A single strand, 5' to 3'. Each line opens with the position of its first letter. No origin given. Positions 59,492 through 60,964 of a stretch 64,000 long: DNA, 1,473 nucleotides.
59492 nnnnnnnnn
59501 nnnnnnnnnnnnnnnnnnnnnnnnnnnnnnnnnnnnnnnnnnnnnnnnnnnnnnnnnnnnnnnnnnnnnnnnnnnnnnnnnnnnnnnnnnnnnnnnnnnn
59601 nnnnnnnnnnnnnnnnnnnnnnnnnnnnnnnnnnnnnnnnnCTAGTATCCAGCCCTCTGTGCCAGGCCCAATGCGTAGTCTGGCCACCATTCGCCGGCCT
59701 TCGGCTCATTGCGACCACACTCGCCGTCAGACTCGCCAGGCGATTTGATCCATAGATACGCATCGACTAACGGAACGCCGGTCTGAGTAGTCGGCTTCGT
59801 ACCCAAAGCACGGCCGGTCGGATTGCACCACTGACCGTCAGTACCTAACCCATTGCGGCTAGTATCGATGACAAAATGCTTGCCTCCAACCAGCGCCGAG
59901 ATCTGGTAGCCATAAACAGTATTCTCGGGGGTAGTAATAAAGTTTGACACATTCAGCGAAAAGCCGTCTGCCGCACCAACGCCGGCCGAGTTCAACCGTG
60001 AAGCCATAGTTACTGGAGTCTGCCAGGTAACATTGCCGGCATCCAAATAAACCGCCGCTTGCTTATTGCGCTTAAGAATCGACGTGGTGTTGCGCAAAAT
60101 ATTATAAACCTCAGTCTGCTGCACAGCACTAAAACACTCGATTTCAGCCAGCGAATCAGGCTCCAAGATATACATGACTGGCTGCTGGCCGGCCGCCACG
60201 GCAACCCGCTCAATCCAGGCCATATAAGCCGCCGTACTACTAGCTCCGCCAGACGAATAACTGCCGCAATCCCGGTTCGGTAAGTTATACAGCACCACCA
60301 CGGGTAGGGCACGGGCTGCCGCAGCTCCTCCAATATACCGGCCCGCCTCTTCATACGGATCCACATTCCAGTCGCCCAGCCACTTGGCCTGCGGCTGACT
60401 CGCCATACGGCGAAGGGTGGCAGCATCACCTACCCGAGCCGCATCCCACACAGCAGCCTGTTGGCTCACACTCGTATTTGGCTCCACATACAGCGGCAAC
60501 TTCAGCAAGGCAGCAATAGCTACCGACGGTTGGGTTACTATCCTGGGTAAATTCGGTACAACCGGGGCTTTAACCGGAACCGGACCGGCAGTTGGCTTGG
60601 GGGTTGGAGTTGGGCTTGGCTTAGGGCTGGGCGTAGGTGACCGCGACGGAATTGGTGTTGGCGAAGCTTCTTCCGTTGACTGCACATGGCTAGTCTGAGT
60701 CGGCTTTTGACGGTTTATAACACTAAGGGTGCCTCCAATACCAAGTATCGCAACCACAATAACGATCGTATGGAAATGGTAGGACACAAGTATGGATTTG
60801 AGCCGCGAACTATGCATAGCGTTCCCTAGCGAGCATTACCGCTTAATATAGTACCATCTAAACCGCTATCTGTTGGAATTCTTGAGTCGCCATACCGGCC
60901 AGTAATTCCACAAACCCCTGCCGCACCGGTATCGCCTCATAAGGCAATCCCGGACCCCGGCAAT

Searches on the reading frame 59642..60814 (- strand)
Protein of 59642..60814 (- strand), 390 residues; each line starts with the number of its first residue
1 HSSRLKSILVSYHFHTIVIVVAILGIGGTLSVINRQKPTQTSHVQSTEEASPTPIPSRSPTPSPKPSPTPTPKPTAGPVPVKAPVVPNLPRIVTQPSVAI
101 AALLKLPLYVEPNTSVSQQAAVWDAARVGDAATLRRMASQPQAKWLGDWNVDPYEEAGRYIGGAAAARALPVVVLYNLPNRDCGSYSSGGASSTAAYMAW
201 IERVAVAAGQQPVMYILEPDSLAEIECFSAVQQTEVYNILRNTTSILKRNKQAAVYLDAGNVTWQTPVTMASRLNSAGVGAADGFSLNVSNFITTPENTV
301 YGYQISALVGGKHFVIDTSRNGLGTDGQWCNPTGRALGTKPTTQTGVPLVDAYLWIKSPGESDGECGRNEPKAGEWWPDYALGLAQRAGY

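Call 23: search_protein_families(library=pfam, proteins=[window:59642-60814:-], max_evalue=0.001)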
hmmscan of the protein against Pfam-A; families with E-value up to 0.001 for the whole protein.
window:59642-60814:- (390 aa): 1 family
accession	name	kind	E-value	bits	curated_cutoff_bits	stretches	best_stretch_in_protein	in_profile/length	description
PF01341.22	Glyco_hydro_6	-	1.4e-56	193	27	1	127-373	11-304/305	Glycosyl hydrolases family 6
